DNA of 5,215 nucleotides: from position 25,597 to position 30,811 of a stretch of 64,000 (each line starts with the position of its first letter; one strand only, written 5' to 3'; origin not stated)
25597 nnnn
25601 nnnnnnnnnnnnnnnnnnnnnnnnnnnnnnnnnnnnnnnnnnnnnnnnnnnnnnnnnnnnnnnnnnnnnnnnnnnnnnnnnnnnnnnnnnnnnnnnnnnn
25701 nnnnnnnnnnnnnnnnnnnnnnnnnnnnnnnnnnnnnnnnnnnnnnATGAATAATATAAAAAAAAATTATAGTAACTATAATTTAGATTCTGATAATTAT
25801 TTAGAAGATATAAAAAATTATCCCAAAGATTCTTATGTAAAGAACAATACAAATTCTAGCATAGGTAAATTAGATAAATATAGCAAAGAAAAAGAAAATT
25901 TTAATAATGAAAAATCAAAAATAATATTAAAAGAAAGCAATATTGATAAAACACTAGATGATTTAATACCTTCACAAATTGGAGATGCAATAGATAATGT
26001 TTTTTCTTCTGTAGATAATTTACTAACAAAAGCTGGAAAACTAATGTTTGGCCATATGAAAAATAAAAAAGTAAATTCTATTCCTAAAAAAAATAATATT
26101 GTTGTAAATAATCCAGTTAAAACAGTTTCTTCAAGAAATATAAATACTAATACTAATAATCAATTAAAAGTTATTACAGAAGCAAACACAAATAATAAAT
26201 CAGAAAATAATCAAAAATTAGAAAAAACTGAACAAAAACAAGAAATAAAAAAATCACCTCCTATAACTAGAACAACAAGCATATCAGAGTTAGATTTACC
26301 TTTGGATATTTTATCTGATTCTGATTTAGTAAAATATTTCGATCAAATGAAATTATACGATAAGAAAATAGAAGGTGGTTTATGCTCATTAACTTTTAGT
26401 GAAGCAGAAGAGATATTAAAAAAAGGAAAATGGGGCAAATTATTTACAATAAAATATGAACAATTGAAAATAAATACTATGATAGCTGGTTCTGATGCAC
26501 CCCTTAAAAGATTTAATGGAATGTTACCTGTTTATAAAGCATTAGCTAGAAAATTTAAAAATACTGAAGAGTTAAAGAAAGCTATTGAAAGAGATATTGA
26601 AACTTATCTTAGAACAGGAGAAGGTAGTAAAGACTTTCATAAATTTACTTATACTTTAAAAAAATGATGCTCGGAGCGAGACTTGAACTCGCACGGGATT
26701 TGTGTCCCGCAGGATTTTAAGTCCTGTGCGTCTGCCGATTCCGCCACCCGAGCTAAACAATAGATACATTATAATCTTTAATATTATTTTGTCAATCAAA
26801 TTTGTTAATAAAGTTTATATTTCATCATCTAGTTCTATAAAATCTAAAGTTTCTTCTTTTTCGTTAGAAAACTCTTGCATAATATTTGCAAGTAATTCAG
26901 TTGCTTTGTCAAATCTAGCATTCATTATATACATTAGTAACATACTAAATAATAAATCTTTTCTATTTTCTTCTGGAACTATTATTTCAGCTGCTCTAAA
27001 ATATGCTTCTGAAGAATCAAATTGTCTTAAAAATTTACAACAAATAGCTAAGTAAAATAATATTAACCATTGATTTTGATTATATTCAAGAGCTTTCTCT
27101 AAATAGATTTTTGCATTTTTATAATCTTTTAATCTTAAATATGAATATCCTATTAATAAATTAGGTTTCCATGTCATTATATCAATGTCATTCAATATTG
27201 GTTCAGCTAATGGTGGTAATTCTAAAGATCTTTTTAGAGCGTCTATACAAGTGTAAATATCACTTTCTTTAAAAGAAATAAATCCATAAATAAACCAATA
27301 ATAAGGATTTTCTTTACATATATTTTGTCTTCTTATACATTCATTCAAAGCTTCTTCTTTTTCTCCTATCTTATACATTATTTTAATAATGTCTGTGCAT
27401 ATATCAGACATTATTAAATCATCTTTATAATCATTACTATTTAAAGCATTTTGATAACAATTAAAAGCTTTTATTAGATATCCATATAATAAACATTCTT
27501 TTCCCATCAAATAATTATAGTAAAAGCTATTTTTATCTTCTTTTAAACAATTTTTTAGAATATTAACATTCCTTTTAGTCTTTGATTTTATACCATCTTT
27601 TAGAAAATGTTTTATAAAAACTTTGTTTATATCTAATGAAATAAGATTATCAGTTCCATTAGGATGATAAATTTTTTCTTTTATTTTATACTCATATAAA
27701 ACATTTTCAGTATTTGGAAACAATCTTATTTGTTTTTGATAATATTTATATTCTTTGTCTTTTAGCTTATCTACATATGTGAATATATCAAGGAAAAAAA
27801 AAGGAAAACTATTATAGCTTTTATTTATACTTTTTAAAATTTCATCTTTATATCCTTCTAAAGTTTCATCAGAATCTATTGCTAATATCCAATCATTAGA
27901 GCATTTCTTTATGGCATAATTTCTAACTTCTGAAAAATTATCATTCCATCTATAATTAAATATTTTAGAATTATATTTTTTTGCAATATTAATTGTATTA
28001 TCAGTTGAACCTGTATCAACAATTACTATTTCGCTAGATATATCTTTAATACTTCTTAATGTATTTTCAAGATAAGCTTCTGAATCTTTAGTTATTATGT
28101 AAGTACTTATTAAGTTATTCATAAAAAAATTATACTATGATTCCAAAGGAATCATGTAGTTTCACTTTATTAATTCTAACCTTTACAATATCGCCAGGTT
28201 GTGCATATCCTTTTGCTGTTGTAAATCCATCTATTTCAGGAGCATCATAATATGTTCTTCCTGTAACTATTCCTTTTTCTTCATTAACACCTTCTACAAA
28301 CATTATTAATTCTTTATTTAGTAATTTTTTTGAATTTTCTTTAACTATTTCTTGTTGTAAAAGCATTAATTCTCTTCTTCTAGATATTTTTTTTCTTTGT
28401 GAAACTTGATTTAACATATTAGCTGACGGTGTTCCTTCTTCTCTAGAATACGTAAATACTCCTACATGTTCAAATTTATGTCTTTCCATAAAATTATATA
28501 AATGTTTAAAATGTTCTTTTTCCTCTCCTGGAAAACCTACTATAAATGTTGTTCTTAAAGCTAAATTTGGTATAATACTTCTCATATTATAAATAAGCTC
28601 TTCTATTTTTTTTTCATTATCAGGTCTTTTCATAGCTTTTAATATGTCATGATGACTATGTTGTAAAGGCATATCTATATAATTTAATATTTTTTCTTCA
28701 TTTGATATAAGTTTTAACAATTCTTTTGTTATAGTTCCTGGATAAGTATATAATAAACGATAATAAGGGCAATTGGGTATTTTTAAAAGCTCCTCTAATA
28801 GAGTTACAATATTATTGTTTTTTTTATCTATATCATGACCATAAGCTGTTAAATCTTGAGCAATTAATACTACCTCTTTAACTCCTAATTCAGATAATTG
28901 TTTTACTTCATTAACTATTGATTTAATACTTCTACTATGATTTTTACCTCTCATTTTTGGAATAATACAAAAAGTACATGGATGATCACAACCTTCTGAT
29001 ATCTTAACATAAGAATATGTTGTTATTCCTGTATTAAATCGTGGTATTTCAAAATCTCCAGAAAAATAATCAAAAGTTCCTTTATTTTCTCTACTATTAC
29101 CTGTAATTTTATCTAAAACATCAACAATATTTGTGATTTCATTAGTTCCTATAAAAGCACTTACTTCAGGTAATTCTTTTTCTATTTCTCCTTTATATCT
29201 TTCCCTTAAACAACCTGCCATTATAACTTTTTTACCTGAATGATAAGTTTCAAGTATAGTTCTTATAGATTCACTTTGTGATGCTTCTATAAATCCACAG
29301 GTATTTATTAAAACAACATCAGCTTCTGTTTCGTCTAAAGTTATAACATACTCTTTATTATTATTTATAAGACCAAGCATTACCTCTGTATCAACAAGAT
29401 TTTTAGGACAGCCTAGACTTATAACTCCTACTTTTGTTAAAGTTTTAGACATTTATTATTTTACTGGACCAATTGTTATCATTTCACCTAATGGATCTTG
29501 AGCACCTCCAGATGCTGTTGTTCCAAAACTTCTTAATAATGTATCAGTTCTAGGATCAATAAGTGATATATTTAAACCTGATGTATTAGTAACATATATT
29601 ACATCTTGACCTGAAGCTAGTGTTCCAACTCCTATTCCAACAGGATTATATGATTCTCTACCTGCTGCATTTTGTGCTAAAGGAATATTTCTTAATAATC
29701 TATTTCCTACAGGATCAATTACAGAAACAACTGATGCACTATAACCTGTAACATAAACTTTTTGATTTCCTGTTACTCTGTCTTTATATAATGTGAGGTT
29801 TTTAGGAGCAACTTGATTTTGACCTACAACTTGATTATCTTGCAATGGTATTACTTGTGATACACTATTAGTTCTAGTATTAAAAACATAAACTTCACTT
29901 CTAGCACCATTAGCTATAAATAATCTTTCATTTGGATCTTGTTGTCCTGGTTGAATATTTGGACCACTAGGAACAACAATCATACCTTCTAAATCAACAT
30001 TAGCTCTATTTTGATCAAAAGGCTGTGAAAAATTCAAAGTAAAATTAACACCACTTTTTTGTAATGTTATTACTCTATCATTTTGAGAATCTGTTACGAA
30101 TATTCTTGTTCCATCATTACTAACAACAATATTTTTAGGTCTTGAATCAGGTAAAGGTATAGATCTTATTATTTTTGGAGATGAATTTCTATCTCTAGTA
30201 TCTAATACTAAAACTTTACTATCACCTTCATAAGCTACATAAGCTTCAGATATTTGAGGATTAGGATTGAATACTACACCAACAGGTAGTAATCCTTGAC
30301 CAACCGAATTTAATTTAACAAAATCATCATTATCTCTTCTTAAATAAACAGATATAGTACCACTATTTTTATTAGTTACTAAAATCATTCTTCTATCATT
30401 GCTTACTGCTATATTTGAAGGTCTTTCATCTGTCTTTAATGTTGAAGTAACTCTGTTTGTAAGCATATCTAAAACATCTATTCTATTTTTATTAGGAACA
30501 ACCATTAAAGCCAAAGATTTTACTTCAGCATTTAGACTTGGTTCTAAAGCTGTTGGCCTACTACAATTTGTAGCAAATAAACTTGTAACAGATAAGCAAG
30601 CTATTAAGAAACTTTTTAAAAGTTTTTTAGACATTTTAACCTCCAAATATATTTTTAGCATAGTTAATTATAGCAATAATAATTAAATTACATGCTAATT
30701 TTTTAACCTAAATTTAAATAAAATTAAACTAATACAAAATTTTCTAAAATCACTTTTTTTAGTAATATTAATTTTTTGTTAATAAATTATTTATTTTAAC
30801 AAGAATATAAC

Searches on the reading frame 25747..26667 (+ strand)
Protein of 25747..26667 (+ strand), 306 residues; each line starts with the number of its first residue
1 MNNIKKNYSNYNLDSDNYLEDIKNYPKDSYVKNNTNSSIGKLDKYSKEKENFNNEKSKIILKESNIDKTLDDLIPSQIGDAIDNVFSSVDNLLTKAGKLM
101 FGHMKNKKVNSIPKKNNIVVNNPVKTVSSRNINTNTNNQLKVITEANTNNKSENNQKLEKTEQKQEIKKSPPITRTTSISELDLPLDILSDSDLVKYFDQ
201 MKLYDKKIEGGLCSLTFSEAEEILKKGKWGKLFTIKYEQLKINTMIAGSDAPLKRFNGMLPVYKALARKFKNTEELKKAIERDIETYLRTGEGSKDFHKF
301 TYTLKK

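Call 4: search_protein_families(library=pfam, proteins=[window:25747-26667:+], max_evalue=1)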
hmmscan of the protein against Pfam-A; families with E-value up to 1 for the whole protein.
window:25747-26667:+ (306 aa): 2 families
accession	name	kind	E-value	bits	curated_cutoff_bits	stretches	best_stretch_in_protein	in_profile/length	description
PF00851.24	Peptidase_C6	-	0.25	10.7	25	1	101-201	147-248/440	Helper component proteinase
PF08328.16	ASL_C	-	0.47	11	35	1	78-169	16-104/115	Adenylosuccinate lyase C-terminal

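Call 5: search_protein_families(library=ncbifam, proteins=[window:25747-26667:+], max_evalue=1)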
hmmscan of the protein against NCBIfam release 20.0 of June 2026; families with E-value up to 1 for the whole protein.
window:25747-26667:+ (306 aa): 3 families
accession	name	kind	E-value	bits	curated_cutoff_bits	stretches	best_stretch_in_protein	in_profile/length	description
NF011511.0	PRK14949.1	equivalog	0.002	16.6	1016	1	6-177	577-753/984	DNA polymerase III subunits gamma and tau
NF006369.1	PRK08594.1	equivalog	0.03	13.7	370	0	178-223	57-102/256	enoyl-ACP reductase FabI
NF010396.0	PRK13824.1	domain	0.21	10.5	390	1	46-187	159-296/404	replication protein C domain-containing protein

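Call 53: search_protein_families(library=phrogs, proteins=[window:25747-26667:+], max_evalue=0.01)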
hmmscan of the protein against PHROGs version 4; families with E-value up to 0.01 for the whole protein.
window:25747-26667:+ (306 aa): 0 families

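Call 54: search_protein_families(library=padloc, proteins=[window:25747-26667:+], max_evalue=0.01)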
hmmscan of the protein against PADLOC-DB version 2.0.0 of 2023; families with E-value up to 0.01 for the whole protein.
window:25747-26667:+ (306 aa): 0 families

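Call 71: search_solved_structures(query=A5, max_evalue=10)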
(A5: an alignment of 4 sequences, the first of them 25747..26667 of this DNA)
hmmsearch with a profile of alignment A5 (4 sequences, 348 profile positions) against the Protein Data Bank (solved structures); distinct sequences matched with E-value up to 10: 3.
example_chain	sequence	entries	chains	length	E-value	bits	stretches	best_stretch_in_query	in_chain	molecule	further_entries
7uol_D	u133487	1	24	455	0.37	13.3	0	10-48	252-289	Dihydrolipoyllysine-residue succinyltransferase component of 2-oxoglutarate dehydrogenase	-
6z1p_AL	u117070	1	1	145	0.46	13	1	297-330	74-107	Large subunit ribosomal protein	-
2exn_A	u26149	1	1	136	2.5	10.6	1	210-248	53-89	Hypothetical protein BoR11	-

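Call 73: search_protein_families(library=pfam, alignment_id=A5, max_evalue=0.1)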
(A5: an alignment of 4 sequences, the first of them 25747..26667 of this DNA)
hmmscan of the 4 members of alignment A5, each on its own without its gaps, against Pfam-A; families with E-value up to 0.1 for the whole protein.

A. member 1, window:25747-26667:+ (306 aa): 0 families

B. families by the number of members that match (of 4 scanned): 3 families
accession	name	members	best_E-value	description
PF13388.11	DUF4106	1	0.0085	Protein of unknown function (DUF4106)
PF05956.16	APC_basic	1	0.021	APC basic domain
PF04176.18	TIP41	1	0.066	TIP41-like family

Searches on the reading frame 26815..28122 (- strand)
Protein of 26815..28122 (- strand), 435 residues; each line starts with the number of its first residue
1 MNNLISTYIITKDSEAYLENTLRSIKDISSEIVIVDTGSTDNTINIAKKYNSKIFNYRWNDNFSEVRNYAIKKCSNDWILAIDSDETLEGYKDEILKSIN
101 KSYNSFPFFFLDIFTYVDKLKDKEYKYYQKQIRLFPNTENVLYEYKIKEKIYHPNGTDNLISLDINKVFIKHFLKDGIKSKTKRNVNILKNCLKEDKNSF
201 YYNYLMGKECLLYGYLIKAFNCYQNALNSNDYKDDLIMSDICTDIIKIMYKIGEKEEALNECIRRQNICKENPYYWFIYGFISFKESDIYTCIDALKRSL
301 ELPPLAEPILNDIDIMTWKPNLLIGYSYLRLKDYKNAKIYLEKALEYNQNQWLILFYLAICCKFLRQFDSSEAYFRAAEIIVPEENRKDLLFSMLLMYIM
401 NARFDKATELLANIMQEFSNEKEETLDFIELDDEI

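Call 47: search_protein_families(library=pfam, proteins=[window:26815-28122:-], max_evalue=0.001)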
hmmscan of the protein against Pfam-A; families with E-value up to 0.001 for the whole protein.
window:26815-28122:- (435 aa): 6 families
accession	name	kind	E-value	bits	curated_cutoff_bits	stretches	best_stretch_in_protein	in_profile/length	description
PF00535.33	Glycos_transf_2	-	2.3e-16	60.6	23.3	1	8-90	3-93/168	Glycosyl transferase family 2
PF07719.23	TPR_2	-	1.3e-07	31.7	27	0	324-350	7-33/34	Tetratricopeptide repeat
PF13704.12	Glyco_tranf_2_4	-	1.3e-06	29.3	27.5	1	13-88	2-84/98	Glycosyl transferase family 2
PF13181.12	TPR_8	-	7.5e-06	26.1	25.7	1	322-350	5-33/34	Tetratricopeptide repeat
PF14559.12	TPR_19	-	0.00011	22.9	25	0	329-378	2-51/68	Tetratricopeptide repeat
PF13428.12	TPR_14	-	0.00017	22.4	23.5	0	322-357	5-41/44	Tetratricopeptide repeat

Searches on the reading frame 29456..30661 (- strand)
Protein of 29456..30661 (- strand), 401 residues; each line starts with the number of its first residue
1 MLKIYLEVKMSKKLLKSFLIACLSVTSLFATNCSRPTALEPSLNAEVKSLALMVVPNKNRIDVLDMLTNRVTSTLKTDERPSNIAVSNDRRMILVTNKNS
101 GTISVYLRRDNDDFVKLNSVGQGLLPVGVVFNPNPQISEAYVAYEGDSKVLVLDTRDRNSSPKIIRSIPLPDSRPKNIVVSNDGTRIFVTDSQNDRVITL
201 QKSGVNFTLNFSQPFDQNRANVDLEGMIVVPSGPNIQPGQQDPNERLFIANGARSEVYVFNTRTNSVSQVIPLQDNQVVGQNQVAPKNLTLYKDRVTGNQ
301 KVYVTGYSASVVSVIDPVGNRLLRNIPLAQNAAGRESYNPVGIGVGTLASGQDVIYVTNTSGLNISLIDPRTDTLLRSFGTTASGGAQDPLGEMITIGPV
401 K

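Call 47: search_protein_families(library=pfam, proteins=[window:29456-30661:-], max_evalue=0.001)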
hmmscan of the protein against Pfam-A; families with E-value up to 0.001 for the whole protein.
window:29456-30661:- (401 aa): 3 families
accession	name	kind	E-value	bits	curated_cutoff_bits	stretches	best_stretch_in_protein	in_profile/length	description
PF21783.3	YNCE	-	0.00026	20.9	27.1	0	247-332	246-328/339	YNCE-like beta-propeller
PF25174.1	Beta-prop_THOC3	-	0.00033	20.2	305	0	58-105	68-114/272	THOC3 beta-propeller domain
PF10282.15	Lactonase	-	0.00036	20.3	21.7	0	74-110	239-275/344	Lactonase, 7-bladed beta-propeller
